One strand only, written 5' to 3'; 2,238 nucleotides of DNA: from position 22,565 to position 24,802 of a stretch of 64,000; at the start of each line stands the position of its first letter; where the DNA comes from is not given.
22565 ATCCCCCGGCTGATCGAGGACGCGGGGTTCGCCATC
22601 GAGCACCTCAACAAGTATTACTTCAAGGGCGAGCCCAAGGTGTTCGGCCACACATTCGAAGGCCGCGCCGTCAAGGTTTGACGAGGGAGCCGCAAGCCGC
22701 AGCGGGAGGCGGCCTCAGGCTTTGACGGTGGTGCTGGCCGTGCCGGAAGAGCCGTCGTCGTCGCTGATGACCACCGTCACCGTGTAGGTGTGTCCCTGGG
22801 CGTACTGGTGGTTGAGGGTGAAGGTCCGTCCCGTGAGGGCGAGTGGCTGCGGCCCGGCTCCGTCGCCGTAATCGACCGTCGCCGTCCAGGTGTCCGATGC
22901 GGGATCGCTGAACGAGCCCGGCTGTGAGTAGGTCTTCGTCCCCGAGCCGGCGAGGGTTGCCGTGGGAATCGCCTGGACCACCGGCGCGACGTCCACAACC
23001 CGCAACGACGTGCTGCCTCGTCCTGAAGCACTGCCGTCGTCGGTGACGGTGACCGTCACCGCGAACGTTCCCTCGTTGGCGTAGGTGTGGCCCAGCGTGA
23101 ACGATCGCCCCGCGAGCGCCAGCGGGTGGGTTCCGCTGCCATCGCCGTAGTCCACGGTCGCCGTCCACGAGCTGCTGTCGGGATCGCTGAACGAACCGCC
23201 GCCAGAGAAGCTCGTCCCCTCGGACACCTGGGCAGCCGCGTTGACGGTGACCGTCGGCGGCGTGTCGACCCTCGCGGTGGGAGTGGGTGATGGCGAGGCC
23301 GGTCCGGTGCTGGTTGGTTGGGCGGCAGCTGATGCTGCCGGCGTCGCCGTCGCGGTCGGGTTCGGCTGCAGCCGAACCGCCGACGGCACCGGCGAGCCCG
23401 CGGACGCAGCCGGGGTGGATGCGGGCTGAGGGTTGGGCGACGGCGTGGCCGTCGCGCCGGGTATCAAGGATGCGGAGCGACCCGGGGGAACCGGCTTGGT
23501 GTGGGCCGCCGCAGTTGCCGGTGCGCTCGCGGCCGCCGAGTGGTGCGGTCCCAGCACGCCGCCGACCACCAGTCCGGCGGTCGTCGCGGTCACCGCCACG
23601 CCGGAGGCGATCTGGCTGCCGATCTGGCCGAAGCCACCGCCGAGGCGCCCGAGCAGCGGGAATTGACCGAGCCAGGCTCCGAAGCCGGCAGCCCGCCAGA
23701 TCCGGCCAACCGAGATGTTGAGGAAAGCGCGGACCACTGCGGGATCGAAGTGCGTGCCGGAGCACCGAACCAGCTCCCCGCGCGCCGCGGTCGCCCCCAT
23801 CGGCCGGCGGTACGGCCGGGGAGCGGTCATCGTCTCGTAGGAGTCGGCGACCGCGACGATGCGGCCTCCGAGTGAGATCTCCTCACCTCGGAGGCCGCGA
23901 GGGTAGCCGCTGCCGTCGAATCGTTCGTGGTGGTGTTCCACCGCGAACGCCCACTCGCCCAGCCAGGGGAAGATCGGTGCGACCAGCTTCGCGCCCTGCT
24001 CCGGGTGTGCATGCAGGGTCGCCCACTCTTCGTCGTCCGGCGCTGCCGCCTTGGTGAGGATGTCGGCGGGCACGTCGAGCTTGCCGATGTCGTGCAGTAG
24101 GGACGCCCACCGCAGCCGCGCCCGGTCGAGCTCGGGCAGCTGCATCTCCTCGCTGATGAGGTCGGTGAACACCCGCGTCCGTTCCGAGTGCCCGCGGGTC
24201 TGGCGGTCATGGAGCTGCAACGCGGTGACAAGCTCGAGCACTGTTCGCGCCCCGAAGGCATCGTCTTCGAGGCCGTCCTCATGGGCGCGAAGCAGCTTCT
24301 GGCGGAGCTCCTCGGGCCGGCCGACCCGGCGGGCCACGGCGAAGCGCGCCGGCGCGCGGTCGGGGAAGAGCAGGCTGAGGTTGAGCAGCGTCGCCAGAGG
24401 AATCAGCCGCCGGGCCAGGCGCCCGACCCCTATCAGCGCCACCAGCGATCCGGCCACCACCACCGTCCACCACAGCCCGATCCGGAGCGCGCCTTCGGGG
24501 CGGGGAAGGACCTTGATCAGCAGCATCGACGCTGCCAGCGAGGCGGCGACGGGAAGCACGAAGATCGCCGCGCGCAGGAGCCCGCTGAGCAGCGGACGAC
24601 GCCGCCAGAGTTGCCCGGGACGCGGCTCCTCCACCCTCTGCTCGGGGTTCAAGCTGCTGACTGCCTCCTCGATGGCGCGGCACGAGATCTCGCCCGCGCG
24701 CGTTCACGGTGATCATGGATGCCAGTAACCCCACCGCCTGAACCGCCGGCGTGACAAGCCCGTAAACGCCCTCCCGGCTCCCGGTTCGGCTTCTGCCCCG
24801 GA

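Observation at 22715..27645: HD-GYP phosphodiesterase with extracytoplasmic PKD tandem, divergent from an orphan tadE-tadE-tadG minor-pilin trio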

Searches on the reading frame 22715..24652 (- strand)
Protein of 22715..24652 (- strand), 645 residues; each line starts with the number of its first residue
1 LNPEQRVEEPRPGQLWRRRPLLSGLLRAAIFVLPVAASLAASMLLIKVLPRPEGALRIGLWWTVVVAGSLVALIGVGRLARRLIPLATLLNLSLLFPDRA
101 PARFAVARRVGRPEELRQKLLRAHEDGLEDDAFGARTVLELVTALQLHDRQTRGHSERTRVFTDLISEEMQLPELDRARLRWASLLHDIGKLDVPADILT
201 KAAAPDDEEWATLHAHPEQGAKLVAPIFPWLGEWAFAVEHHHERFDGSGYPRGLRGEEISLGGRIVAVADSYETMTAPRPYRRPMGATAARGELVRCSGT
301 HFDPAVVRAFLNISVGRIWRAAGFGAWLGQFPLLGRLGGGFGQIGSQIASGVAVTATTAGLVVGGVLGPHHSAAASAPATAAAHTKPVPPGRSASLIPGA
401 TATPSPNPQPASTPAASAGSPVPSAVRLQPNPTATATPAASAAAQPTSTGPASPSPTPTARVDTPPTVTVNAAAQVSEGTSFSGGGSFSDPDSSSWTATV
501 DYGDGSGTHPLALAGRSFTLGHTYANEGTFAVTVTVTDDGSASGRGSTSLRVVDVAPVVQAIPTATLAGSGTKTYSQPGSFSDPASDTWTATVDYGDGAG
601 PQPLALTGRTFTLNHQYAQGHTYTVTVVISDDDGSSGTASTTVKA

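Call 3: search_protein_families(library=pfam, proteins=[window:22715-24652:-], max_evalue=0.01)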
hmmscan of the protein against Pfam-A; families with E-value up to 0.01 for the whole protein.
window:22715-24652:- (645 aa): 4 families
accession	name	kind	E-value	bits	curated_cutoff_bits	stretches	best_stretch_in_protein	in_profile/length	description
PF13487.12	HD_5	-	1.3e-36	126.4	27.2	1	144-306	6-170/170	HD domain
PF01966.28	HD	-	2.8e-19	70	22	1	154-275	3-116/116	HD domain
PF18911.6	PKD_4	-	2.8e-19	69.4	27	2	464-545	2-77/85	PKD domain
PF00801.26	PKD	-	4.9e-07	30.1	23.5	1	487-544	24-73/80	PKD domain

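Call 4: search_protein_families(library=ncbifam, proteins=[window:22715-24652:-], max_evalue=0.01)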
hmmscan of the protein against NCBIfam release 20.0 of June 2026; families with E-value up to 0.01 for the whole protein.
window:22715-24652:- (645 aa): 3 families
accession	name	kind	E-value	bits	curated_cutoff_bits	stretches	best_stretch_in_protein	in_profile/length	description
NF053512.1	nitric_RR_NosR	exception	1.8e-31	109.6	400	1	113-313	153-353/422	response regulator c-di-GMP phosphodiesterase, NosR family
NF058578.1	CPR_pilus_PamR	equivalog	6e-08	31.9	300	1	498-541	183-227/297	pilus system RbmA-like protein PamR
TIGR00277.1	HDIG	domain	0.00029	20.6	27.6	1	154-241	7-81/84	HDIG domain-containing metalloprotein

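Call 8: find_homologous_proteins(query=window:22715-24652:-, max_evalue=0.00001)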
Query window:22715-24652:- (645 aa): 3622 proteins with E <= 0.00001 among 8000 candidates; the best 120 are listed.
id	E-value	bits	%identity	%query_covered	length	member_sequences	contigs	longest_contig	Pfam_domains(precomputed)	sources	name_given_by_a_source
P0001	0.0e+0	1420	100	100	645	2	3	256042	PF00801.27,PF13487.13,PF01966.29,PF18911.7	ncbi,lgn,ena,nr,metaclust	ncbi:MAG: HD domain-containing protein [Chloroflexi bacterium]|nr:MAG: HD domain-containing protein 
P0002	1.5e-191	656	50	99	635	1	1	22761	PF22352.3,PF00801.27,PF13487.13,PF01966.29,PF18911.7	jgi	jgi:hypothetical protein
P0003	1.6e-184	633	51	99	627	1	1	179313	PF13487.13,PF01966.29,PF18911.7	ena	-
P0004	4.3e-177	609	49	98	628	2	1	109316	PF13487.13,PF01966.29,PF18911.7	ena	-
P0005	3.0e-173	596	59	55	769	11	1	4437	PF13487.13,PF01966.29,PF18911.7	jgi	jgi:HD-GYP domain-containing protein (c-di-GMP phosphodiesterase class II)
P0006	3.0e-173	596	48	99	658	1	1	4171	PF00801.27,PF13487.13,PF01966.29,PF18911.7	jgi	jgi:hypothetical protein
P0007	7.8e-170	585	49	95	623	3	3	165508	PF00801.27,PF13487.13,PF01966.29,PF18911.7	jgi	jgi:HD-GYP domain-containing protein (c-di-GMP phosphodiesterase class II)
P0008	3.8e-169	582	49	98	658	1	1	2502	PF13487.13,PF01966.29,PF18911.7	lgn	-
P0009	7.4e-168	578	51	97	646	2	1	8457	PF13487.13,PF01966.29,PF18911.7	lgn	-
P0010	5.5e-167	575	49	95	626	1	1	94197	PF13487.13,PF01966.29,PF18911.7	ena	-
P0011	2.3e-166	573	49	98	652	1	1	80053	PF13487.13,PF01966.29,PF18911.7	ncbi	ncbi:MAG: hypothetical protein NVSMB29_00620 [Candidatus Dormibacteria bacterium]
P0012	5.9e-166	572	55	63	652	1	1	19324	PF13487.13,PF01966.29,PF18911.7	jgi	jgi:HD-GYP domain-containing protein (c-di-GMP phosphodiesterase class II)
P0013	9.8e-166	571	48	97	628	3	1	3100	PF13487.13,PF01966.29,PF18911.7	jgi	jgi:HD-GYP domain-containing protein (c-di-GMP phosphodiesterase class II)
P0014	7.9e-165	568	50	97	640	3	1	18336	PF13487.13,PF01966.29,PF18911.7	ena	-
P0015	3.4e-164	566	59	54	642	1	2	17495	PF13487.13,PF01966.29,PF18911.7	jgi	jgi:HD-GYP domain-containing protein (c-di-GMP phosphodiesterase class II)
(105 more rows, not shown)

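Call 11: find_encoding_contigs(protein=P0001, flank=10000, max_places=3)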
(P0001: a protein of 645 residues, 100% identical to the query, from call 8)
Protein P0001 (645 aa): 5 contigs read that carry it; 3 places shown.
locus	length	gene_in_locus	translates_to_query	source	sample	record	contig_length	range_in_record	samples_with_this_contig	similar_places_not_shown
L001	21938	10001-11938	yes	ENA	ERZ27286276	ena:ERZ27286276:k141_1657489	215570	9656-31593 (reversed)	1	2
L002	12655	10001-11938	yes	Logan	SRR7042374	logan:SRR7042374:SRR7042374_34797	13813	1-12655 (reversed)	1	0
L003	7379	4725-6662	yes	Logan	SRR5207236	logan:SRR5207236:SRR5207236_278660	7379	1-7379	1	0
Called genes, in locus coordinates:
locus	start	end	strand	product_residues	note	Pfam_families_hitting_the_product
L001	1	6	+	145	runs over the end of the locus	PF07366:SnoaL, PF14534:DUF4440, PF12680:SnoaL_2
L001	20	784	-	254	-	PF20434:BD-FAE, PF12146:Hydrolase_4 (faint), PF07859:Abhydrolase_3, PF12697:Abhydrolase_6 (weak), PF00326:Peptidase_S9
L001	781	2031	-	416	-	PF00266:Aminotran_5, PF22580:KYNU_C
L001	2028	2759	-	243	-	PF03301:Trp_dioxygenase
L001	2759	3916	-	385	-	PF01053:Cys_Met_Meta_PP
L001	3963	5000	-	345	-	PF01068:DNA_ligase_A_M, PF04679:DNA_ligase_A_C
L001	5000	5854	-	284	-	PF02634:FdhD-NarQ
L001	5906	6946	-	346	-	PF01734:Patatin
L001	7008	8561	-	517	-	PF13400:Tad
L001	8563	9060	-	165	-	PF07811:TadE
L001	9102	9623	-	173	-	PF07811:TadE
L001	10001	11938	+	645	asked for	PF13487:HD_5, PF01966:HD, PF00801:PKD (faint), PF18911:PKD_4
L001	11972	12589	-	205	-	PF01209:Ubie_methyltran (weak), PF13489:Methyltransf_23, PF08241:Methyltransf_11, PF08242:Methyltransf_12 (weak), PF13649:Methyltransf_25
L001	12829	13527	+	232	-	-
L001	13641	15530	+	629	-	PF00456:Transketolase_N, PF13292:DXP_synthase_N (faint), PF02779:Transket_pyr, PF02780:Transketolase_C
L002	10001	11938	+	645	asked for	PF13487:HD_5, PF01966:HD, PF00801:PKD (faint), PF18911:PKD_4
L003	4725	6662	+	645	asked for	PF13487:HD_5, PF01966:HD, PF00801:PKD (faint), PF18911:PKD_4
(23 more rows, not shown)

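Call 12: find_encoding_contigs(protein=P0003, flank=8000, max_places=1)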
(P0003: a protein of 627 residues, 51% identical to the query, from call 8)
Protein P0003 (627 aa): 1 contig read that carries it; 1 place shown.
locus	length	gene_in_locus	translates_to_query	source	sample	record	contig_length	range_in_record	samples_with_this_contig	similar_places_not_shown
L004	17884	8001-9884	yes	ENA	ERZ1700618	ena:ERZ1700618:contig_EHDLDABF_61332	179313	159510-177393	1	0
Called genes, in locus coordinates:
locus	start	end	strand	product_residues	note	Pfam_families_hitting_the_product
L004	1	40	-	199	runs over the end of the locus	PF07040:DUF1326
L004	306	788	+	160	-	PF01047:MarR, PF12802:MarR_2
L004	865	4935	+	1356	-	PF16640:Big_3_5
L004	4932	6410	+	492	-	PF16640:Big_3_5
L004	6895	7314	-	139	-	PF12893:Lumazine_bd_2, PF14534:DUF4440 (weak)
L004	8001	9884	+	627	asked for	PF01966:HD, PF13487:HD_5, PF18911:PKD_4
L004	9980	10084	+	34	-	-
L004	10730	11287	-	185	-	PF00282:Pyridoxal_deC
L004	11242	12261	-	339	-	PF00589:Phage_integrase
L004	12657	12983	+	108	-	PF04664:OGFr_N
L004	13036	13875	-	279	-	-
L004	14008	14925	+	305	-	PF00589:Phage_integrase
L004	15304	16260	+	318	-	PF00872:Transposase_mut, PF10551:MULE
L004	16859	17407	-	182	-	PF13302:Acetyltransf_3, PF00583:Acetyltransf_1, PF13508:Acetyltransf_7 (weak)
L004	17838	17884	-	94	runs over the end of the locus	-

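Call 13: find_encoding_contigs(protein=P0004, flank=8000, max_places=1)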
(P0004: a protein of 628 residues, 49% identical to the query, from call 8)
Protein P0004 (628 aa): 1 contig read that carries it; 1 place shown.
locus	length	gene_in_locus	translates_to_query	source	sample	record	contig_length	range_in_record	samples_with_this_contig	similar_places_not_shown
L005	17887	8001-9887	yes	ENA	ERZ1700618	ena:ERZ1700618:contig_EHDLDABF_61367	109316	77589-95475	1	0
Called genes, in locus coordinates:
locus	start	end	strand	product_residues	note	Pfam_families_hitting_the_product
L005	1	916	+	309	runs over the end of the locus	PF01370:Epimerase (weak), PF05368:NmrA, PF13460:NAD_binding_10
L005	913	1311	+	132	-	-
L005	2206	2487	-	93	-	-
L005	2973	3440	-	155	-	-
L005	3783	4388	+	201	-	PF01965:DJ-1_PfpI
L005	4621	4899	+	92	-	-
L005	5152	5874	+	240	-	PF19673:DUF6176 (weak)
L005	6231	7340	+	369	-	PF21320:WHD_Rv2258c, PF13489:Methyltransf_23, PF05175:MTS, PF08241:Methyltransf_11, PF08242:Methyltransf_12, PF13649:Methyltransf_25, PF13847:Methyltransf_31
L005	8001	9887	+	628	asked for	PF01966:HD, PF13487:HD_5, PF18911:PKD_4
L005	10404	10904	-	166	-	PF12973:Cupin_7 (weak), PF07883:Cupin_2, PF05899:Cupin_3 (weak)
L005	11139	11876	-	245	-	-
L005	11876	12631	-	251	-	PF03237:Terminase_6N, PF05127:NAT10_TcmA_helicase (faint)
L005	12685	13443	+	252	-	PF01758:SBF, PF13593:SBF_like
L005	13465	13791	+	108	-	-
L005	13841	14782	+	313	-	PF01699:Na_Ca_ex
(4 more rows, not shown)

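Call 14: find_encoding_contigs(protein=P0007, flank=8000, max_places=1)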
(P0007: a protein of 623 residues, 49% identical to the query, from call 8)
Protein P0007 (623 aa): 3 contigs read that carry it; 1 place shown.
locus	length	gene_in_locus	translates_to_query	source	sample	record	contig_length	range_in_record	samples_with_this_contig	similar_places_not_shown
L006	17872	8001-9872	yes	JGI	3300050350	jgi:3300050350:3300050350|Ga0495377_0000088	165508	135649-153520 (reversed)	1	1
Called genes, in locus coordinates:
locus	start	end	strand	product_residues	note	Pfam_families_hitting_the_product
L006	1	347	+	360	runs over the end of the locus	PF00180:Iso_dh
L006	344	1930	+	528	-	PF00682:HMGL-like, PF22617:HCS_D2, PF08502:LeuA_dimer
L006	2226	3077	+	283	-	PF11258:DUF3048, PF17479:DUF3048_C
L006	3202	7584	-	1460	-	PF16640:Big_3_5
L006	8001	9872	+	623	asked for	PF01966:HD, PF13487:HD_5, PF00801:PKD (faint), PF18911:PKD_4 (faint)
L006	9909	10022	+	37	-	-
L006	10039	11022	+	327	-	PF02423:OCD_Mu_crystall, PF01488:Shikimate_DH, PF03807:F420_oxidored (weak)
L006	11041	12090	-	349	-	PF00089:Trypsin, PF13365:Trypsin_2, PF00595:PDZ, PF13180:PDZ_2, PF17820:PDZ_6 (faint)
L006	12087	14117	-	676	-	PF08450:SGL (faint), PF10282:Lactonase (faint), PF21783:YNCE (faint), PF22494:choice_anch_I (faint), PF25174:Beta-prop_THOC3 (faint)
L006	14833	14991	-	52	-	-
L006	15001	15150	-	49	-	-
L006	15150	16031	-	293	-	PF00561:Abhydrolase_1, PF12146:Hydrolase_4 (weak), PF12697:Abhydrolase_6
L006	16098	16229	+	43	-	-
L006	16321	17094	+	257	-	PF00027:cNMP_binding (weak), PF13545:HTH_Crp_2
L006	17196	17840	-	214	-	PF09335:VTT_dom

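Call 35: predict_structure(alignment_id=A1)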
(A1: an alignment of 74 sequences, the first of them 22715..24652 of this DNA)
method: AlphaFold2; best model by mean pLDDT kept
length: 645 residues; sequences in the alignment: 74
mean_pLDDT: 76.4   pTM: 0.49
mean pLDDT of the five models: 76.4, 76.3, 76.1, 74.7, 73.6
residues with pLDDT >= 90: 300; 70-90: 142; 50-70: 58; < 50: 145
segments of 3 or more residues with pLDDT < 50: 1-6, 93-106, 330-335, 337-437, 440-452
pLDDT, mean of each block of 10 residues (from residue 1): 49 59 80 86 91 91 90 84 66 47 49 76 88 80 83 87 94 94 94 91 88 90 92 94 58 73 94 89 88 90 91 73 51 46 42 38 35 35 32 32 38 38 37 41 43 60 93 91 96 96 97 97 95 97 97 95 92 94 92 98 98 95 97 95 96
secondary structure, 60 per line:
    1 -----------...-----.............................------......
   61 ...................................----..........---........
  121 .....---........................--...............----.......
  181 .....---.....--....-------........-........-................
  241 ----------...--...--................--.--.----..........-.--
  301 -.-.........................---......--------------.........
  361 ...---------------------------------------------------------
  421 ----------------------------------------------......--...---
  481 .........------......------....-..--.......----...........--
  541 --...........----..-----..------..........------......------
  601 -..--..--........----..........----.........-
elements in order: H20-48 H55-95 H100-109 H113-125 H129-152 H155-169 H174-185 H189-193 H196-199 H207-214 H216-223 H225-240 H261-276 H287-296 H304-328 H332-337 H352-363 E467-472 E475-477 E481-489 E496-501 E508-511 E517-523 E528-538 E543-553 E573-582 E589-594 E610-617 E622-631 E636-644

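Call 37: fold_search(model_id=the predicted structure, library=pdb)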
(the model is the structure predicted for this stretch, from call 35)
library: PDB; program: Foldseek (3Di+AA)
matches with E <= 10: 1979; with E <= 0.001: 473
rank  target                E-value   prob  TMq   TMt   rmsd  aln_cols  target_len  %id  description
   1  9rbz_B                1.8e-10  1.00  0.24  0.70   7.0       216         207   29  DvhD, HD-GYP domain, c-di-GMP-bound (released 2026-03-04)
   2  9rbz_D                4.9e-10  1.00  0.24  0.70   7.7       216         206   30  DvhD, HD-GYP domain, c-di-GMP-bound (released 2026-03-04)
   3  9rbz_C                5.7e-10  1.00  0.24  0.72   6.5       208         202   29  DvhD, HD-GYP domain, c-di-GMP-bound (released 2026-03-04)
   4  9rbz_A                7.8e-10  1.00  0.24  0.70   7.7       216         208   30  DvhD, HD-GYP domain, c-di-GMP-bound (released 2026-03-04)
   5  4mcw_B                9.9e-09  1.00  0.24  0.42   9.4       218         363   26  Crystal structure of a HD-GYP domain (a cyclic-di-GMP phosphodiesterase) containing a tri-nuclear metal centre (released 2014-02-19)
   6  4r8z_B                2.0e-08  1.00  0.25  0.69   5.2       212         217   29  Crystal Structure of PA4781 HD-GYP domain from Pseudomonas aeruginosa at 2.2A resolution showing a bi-metallic Ni ion  (released 2015-03-04)
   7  4mcw_A                2.0e-08  1.00  0.24  0.40   6.0       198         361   28  Crystal structure of a HD-GYP domain (a cyclic-di-GMP phosphodiesterase) containing a tri-nuclear metal centre (released 2014-02-19)
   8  4r8z_A                4.5e-08  1.00  0.24  0.66   5.4       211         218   29  Crystal Structure of PA4781 HD-GYP domain from Pseudomonas aeruginosa at 2.2A resolution showing a bi-metallic Ni ion  (released 2015-03-04)
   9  4m00_A                1.5e-07  1.00  0.23  0.29   4.2       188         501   20  Crystal structure of the ligand binding region of staphylococcal adhesion SraP (released 2014-06-18)
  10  8cs9_X                3.9e-07  1.00  0.17  0.17   8.8       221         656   11  Composite reconstruction of Class 1 of the erythrocyte ankyrin-1 complex (released 2022-07-20)
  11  3b43                  4.1e-07  1.00  0.19  0.21   6.9       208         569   10  I-band fragment I65-I70 from titin (released 2008-01-22)
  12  6xi1_AAA              5.9e-07  1.00  0.20  0.27   6.7       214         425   20  Crystal structure of tetra-tandem repeat in extending RTX adhesin from Aeromonas hydrophila (released 2020-10-14)
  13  6xi1_BBB              6.6e-07  1.00  0.20  0.27   6.9       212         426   19  Crystal structure of tetra-tandem repeat in extending RTX adhesin from Aeromonas hydrophila (released 2020-10-14)
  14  7som_D                6.9e-07  1.00  0.14  0.07  10.0       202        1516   11  Ciliary C2 central pair apparatus isolated from Chlamydomonas reinhardtii (released 2022-04-13)
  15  2w1n                  7.3e-07  1.00  0.11  0.27  12.0       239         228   12  cohesin and fibronectin type-III double module construct from the Clostridium perfringens glycoside hydrolase GH84C (released 2009-02-03)
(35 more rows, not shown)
